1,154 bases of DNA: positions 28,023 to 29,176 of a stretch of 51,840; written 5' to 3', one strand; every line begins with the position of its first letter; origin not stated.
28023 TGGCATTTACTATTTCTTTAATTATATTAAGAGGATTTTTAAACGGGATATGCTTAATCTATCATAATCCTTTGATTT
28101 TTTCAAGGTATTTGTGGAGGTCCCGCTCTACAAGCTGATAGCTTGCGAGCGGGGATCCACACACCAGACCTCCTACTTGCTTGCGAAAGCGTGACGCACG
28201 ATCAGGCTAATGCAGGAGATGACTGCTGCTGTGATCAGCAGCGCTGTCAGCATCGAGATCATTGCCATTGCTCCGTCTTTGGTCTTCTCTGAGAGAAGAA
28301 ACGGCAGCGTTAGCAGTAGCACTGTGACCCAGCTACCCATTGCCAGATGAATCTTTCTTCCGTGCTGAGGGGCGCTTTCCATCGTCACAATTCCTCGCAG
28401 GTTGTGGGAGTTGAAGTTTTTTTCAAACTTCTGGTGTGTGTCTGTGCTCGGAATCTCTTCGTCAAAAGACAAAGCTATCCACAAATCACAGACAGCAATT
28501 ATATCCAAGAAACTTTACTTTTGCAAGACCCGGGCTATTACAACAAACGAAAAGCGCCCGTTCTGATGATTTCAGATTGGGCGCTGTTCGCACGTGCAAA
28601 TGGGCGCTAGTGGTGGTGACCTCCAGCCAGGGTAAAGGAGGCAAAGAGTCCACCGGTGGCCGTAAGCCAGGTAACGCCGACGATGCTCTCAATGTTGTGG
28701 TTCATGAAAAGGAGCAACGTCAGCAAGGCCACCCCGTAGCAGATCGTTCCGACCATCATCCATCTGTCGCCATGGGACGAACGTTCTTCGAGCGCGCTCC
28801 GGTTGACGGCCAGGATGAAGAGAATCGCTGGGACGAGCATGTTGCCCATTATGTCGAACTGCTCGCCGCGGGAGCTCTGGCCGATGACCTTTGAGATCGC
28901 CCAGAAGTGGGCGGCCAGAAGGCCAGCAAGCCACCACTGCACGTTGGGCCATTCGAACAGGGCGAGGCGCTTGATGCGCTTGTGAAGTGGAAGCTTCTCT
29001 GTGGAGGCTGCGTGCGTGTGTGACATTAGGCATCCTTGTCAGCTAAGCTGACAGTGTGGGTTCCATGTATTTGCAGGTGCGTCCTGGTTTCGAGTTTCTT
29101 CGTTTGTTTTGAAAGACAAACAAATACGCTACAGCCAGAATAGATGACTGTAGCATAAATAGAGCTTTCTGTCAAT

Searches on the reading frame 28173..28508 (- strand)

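Call 62: search_protein_families(library=ncbifam, proteins=[window:28173-28508:-], max_evalue=1)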
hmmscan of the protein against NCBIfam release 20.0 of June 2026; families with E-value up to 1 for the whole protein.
window:28173-28508:- (111 aa): 3 families
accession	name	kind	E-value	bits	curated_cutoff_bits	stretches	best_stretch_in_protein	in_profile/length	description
NF010198.0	PRK13673.1-5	equivalog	0.017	15.4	116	1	53-106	6-60/118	hypothetical protein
NF007699.1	PRK10381.1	equivalog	0.061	12.2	300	0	13-38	92-117/368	LPS O-antigen length regulator Wzz(fepE)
NF000124.1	fos-Vibrio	exception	0.099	12.8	250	1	4-29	40-66/132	FosG/FosC2-related fosfomycin resistance glutathione transferase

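Call 63: search_protein_families(library=phrogs, proteins=[window:28173-28508:-], max_evalue=1)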
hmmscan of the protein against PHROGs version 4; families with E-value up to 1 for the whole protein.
window:28173-28508:- (111 aa): 1 family
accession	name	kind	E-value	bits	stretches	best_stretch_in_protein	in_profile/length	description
phrog_12673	-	unknown function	0.014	16.5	1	20-75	46-101/103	-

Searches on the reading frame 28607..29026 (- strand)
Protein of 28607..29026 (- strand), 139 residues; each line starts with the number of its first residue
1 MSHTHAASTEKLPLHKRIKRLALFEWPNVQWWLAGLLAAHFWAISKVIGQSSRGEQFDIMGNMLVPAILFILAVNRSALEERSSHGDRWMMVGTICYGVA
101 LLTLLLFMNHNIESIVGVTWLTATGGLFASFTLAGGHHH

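Call 52: find_encoding_contigs(protein=window:28607-29026:-, flank=3000, max_places=6)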
Protein window:28607-29026:- (139 aa): 1 contig read that carries it; 1 place shown.
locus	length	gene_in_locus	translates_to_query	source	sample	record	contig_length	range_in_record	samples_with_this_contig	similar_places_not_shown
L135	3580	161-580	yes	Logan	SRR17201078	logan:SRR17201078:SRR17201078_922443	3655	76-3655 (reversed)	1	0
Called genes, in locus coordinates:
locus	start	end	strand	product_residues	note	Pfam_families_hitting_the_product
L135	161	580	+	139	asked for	-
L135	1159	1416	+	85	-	PF01649:Ribosomal_S20p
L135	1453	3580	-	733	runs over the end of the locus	?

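Call 62: search_protein_families(library=ncbifam, proteins=[window:28607-29026:-], max_evalue=1)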
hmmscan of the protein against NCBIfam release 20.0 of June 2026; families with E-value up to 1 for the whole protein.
window:28607-29026:- (139 aa): 1 family
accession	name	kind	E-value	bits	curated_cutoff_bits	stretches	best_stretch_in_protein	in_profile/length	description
TIGR01667.1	YCCS_YHFK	subfamily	0.064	11.4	467.8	1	62-128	32-98/701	YccS/YhfK family putative transporter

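Call 63: search_protein_families(library=phrogs, proteins=[window:28607-29026:-], max_evalue=1)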
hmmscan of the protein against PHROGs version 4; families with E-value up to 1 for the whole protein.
window:28607-29026:- (139 aa): 0 families

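Call 68: find_homologous_proteins(query=window:28607-29026:-, max_evalue=0.01)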
Query window:28607-29026:- (139 aa): 5 proteins with E <= 0.01 among 43 candidates.
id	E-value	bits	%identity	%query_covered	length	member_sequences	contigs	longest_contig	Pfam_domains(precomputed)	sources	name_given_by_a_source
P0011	1.6e-87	309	100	100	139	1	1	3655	-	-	-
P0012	6.6e-73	261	83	100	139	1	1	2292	-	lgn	-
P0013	4.3e-71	255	81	100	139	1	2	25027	-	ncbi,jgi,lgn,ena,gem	-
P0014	6.9e-69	248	76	100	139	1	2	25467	-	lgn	-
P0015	5.6e-67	242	79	98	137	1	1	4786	-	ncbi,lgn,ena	-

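Call 69: find_encoding_contigs(protein=P0014, flank=2500, max_places=2)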
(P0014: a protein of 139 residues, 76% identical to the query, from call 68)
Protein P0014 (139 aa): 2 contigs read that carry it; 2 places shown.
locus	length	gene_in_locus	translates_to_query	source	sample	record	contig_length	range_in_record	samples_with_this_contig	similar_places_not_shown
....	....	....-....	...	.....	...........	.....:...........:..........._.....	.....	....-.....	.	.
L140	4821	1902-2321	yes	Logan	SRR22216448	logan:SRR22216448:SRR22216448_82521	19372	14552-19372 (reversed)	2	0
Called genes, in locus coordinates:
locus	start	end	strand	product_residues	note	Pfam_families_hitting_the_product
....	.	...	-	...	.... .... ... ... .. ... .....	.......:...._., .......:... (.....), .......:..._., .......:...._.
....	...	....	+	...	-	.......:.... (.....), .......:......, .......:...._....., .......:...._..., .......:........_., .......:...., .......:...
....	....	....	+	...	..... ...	-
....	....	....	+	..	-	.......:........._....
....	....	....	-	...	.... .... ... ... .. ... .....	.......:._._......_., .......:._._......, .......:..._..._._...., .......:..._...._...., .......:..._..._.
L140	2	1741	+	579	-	?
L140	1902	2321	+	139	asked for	-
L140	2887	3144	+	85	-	PF01649:Ribosomal_S20p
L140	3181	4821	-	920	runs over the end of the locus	PF02739:5_3_exonuc_N, PF01367:5_3_exonuc, PF01612:DNA_pol_A_exo1, PF22619:DNA_polI_exo1, PF00476:DNA_pol_A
